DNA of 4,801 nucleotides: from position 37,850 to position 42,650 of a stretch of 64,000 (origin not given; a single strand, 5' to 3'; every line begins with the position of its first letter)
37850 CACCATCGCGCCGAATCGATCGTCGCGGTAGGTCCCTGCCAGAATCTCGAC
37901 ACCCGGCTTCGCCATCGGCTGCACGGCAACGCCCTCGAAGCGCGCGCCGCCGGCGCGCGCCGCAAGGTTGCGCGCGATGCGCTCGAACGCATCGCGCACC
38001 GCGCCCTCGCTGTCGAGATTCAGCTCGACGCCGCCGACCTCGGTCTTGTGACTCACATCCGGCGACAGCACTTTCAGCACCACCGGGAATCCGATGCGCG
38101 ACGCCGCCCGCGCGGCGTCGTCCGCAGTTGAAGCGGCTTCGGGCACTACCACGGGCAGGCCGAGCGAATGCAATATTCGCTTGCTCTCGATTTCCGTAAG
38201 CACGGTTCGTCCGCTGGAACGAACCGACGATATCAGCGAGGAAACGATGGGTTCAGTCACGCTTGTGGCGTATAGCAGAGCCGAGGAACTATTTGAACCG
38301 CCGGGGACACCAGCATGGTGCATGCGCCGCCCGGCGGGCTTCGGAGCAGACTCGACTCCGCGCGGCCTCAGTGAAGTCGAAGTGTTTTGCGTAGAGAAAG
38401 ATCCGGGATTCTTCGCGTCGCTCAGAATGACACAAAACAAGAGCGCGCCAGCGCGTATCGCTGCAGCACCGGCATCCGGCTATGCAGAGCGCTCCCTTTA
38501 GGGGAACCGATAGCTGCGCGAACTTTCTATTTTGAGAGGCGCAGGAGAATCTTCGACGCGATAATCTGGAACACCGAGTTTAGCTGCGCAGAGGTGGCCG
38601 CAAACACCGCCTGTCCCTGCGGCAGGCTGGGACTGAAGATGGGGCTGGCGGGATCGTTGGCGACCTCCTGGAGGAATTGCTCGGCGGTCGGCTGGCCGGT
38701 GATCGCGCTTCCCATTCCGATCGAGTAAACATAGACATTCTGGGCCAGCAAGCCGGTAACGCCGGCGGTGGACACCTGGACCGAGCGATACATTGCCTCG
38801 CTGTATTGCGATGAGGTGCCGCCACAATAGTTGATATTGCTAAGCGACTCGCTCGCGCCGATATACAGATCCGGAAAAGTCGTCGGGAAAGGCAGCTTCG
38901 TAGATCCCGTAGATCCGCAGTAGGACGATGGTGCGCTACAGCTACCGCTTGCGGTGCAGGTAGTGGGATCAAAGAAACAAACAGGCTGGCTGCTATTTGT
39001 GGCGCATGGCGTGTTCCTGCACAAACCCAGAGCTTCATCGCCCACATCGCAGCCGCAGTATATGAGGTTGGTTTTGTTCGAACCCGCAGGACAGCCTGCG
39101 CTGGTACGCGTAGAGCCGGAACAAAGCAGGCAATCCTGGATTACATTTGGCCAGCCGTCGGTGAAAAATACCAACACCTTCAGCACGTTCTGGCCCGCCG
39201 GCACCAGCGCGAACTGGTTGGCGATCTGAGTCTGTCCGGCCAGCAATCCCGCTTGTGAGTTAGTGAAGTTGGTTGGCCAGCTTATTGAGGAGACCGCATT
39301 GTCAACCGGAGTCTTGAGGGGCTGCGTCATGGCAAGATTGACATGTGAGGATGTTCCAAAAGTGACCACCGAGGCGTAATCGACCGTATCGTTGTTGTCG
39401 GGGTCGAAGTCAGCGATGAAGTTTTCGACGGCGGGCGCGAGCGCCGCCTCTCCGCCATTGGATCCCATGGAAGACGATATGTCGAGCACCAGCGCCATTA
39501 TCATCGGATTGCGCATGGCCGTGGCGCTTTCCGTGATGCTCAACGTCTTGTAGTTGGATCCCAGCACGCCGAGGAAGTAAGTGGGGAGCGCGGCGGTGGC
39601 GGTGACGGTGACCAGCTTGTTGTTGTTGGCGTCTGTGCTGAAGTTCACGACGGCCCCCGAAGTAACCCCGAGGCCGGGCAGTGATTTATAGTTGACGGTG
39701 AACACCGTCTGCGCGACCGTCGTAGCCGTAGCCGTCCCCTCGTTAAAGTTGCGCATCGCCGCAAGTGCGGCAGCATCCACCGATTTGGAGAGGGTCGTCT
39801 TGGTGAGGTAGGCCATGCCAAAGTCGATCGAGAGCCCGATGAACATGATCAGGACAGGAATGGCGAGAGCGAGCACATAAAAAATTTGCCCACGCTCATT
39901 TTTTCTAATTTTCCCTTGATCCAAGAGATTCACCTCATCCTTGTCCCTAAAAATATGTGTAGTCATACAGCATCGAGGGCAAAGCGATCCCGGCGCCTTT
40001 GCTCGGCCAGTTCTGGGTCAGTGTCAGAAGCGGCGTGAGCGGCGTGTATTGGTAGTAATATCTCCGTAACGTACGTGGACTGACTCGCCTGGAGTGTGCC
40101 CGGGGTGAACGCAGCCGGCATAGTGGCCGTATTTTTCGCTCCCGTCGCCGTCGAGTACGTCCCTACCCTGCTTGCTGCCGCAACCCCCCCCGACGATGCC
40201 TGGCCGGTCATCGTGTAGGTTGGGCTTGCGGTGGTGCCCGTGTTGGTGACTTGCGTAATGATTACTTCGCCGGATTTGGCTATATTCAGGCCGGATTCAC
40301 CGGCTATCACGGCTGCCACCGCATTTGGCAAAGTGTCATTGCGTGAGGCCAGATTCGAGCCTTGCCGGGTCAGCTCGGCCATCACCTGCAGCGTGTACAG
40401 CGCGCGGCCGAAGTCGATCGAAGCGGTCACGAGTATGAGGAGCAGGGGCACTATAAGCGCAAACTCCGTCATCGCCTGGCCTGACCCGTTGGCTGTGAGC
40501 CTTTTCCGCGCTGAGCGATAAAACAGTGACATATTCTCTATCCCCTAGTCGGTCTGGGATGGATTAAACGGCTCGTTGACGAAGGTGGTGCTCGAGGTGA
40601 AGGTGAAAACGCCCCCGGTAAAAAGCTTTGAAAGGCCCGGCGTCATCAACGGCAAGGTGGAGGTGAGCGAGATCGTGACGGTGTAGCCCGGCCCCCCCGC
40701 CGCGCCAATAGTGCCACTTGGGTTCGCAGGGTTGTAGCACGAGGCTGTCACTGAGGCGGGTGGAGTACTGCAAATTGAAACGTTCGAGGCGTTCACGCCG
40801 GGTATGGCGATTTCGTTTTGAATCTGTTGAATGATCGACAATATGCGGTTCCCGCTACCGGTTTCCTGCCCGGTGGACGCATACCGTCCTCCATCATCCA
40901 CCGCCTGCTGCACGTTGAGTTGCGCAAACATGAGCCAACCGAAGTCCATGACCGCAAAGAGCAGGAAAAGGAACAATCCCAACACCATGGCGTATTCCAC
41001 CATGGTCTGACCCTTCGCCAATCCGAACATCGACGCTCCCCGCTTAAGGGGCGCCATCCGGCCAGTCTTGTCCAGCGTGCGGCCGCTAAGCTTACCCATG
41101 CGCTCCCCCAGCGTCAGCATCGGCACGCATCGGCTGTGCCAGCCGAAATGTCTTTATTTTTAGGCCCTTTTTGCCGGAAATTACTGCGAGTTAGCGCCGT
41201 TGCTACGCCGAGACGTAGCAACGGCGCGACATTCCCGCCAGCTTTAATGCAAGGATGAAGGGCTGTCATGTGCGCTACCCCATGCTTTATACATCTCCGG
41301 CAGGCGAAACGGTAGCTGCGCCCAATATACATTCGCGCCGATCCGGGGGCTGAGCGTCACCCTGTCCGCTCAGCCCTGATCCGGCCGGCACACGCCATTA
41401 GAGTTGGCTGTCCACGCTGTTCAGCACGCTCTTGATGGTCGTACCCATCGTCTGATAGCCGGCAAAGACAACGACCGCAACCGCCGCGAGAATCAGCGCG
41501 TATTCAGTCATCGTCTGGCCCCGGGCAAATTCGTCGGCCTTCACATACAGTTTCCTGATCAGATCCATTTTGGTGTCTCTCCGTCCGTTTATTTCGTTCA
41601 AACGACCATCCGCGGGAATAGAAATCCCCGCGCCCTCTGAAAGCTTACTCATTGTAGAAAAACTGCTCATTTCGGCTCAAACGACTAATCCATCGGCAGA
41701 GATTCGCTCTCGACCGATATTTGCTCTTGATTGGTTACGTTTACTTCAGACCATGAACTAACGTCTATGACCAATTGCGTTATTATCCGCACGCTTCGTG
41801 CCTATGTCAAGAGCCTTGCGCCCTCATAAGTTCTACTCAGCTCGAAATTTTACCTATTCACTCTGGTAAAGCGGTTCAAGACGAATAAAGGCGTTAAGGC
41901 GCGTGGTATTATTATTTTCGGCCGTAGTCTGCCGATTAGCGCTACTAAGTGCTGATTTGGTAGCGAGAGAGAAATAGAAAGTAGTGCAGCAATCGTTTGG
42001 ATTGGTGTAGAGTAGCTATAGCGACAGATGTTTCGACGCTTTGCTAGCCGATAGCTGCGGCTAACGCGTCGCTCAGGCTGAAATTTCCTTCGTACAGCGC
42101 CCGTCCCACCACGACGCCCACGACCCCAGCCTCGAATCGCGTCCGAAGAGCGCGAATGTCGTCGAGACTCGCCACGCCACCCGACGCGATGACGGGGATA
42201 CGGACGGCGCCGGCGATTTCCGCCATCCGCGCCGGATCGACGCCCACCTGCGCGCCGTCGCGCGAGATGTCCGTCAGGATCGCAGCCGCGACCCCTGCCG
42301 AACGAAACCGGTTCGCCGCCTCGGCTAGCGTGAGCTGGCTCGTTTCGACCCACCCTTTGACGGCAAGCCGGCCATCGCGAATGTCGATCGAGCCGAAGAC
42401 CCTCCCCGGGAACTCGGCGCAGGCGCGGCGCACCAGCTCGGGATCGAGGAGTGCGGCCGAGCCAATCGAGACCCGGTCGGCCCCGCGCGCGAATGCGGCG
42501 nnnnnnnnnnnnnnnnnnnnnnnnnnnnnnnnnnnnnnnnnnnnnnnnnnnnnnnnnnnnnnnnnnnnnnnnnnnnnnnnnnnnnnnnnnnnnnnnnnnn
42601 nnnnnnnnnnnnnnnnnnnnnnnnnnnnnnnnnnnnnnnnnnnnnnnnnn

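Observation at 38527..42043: Orphan Flp-pilin / TadE / TadE / TadG-vWA cassette in low-GC DNA between the his genes and an acyl-CoA synthetase gene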

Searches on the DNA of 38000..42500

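Call 38: search_rna_families(source=window, start=38000, end=42500, threshold=evalue, max_evalue=1)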
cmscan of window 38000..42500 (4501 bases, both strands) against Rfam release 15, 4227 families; matches with E-value up to 1: 1.
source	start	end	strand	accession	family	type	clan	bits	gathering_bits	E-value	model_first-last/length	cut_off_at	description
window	41159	41263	-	RF02690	BTH_s1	Gene; sRNA;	-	23.5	74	0.013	1-205/205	no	Burkholderia sRNA 1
